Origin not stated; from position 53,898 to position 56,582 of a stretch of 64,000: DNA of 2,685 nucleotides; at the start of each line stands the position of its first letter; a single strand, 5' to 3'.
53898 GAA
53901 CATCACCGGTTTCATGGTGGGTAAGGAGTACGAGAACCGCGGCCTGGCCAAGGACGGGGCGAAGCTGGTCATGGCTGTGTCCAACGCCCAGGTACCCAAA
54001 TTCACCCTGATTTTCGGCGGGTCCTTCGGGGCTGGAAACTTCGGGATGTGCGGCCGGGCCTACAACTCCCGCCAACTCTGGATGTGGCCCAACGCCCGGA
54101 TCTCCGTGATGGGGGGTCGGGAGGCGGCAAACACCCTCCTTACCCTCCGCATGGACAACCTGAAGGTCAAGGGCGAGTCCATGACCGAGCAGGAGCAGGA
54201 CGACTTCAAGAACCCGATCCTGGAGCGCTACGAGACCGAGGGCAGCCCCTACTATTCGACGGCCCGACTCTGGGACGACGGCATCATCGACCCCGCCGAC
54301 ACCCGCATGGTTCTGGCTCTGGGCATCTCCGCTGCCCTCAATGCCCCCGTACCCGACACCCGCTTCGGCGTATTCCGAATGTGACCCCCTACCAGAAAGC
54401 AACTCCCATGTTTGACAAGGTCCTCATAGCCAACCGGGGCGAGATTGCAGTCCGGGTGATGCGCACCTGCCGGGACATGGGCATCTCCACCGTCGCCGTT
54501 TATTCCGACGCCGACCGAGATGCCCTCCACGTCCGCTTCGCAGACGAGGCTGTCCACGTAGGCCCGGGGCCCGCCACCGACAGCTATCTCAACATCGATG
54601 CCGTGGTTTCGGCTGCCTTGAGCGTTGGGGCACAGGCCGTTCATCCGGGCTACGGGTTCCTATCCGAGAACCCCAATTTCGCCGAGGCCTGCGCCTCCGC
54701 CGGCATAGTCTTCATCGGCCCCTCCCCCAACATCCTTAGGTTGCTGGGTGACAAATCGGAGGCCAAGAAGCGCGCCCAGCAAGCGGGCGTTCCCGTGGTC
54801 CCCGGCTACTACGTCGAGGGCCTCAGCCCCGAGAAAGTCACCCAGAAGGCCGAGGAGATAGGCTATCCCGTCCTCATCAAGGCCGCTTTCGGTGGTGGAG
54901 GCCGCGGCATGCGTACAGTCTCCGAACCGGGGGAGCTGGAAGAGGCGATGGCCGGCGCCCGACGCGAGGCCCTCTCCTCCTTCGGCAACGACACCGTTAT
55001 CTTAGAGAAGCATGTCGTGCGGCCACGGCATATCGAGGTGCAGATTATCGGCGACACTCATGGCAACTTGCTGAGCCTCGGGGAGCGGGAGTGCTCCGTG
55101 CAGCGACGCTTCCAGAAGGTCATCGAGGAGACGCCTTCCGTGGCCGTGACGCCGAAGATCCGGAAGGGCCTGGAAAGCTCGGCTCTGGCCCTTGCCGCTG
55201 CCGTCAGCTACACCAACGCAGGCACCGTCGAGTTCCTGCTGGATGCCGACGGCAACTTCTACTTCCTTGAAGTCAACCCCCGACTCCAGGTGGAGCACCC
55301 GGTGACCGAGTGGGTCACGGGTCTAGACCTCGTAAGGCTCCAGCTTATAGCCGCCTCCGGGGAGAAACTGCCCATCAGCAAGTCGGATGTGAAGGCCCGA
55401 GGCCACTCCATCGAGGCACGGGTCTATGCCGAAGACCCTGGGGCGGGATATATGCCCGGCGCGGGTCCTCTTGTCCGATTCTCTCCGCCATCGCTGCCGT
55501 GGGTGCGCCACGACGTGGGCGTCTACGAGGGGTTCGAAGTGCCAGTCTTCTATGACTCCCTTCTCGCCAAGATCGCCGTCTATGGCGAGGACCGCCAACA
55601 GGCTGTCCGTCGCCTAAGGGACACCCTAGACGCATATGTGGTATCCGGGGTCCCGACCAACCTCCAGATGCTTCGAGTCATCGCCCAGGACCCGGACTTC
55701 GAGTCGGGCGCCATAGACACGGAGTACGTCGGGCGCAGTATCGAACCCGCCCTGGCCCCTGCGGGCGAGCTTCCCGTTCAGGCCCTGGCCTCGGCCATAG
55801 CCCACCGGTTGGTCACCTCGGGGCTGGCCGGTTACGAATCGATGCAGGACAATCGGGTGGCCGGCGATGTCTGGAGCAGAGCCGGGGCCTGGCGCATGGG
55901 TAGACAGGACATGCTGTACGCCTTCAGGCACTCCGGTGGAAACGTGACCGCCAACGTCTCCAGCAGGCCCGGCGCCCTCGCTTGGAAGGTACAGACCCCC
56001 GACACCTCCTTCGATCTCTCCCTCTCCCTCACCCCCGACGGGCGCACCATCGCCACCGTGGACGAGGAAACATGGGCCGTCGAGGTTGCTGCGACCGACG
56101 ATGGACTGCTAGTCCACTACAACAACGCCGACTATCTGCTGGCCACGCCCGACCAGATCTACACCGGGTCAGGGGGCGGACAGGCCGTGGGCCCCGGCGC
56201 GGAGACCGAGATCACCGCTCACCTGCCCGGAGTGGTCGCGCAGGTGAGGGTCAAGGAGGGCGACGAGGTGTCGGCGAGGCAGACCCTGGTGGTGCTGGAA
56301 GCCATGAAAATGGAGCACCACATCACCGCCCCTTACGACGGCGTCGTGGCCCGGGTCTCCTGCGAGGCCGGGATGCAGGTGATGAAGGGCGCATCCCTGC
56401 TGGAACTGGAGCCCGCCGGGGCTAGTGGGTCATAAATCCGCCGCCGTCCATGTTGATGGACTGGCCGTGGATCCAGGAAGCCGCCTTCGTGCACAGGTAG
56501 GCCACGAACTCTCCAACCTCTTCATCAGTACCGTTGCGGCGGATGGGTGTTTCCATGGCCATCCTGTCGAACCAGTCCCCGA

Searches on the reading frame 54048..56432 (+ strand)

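Call 55: search_protein_families(library=pfam, proteins=[window:54048-56432:+], max_evalue=0.00001)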
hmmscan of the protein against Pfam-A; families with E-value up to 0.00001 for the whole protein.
window:54048-56432:+ (795 aa): 7 families
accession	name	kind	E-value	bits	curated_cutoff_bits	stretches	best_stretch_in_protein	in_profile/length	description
PF02786.22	CPSase_L_D2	-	3.5e-69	233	19.8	1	235-442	1-209/211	Carbamoyl-phosphate synthase L chain, ATP binding domain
PF00289.28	Biotin_carb_N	-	5.6e-48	162.4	25.5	1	121-229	1-109/110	Biotin carboxylase, N-terminal domain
PF02785.25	Biotin_carb_C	-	3.7e-33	114.3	32.4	1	456-561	1-106/108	Biotin carboxylase C-terminal domain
PF00364.28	Biotin_lipoyl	-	8.1e-16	58.1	22.1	1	728-787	15-73/73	Biotin-requiring enzyme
PF07478.18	Dala_Dala_lig_C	-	5.6e-11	42.8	24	1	246-411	5-174/204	D-ala D-ala ligase C-terminus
PF02222.28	ATP-grasp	-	1.2e-07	32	27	1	242-412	2-162/179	ATP-grasp domain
PF21139.3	BT_MCC_alpha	-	1e-06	29.5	31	1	594-692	19-107/118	Methylcrotonyl-CoA carboxylase, alpha-subunit, BT domain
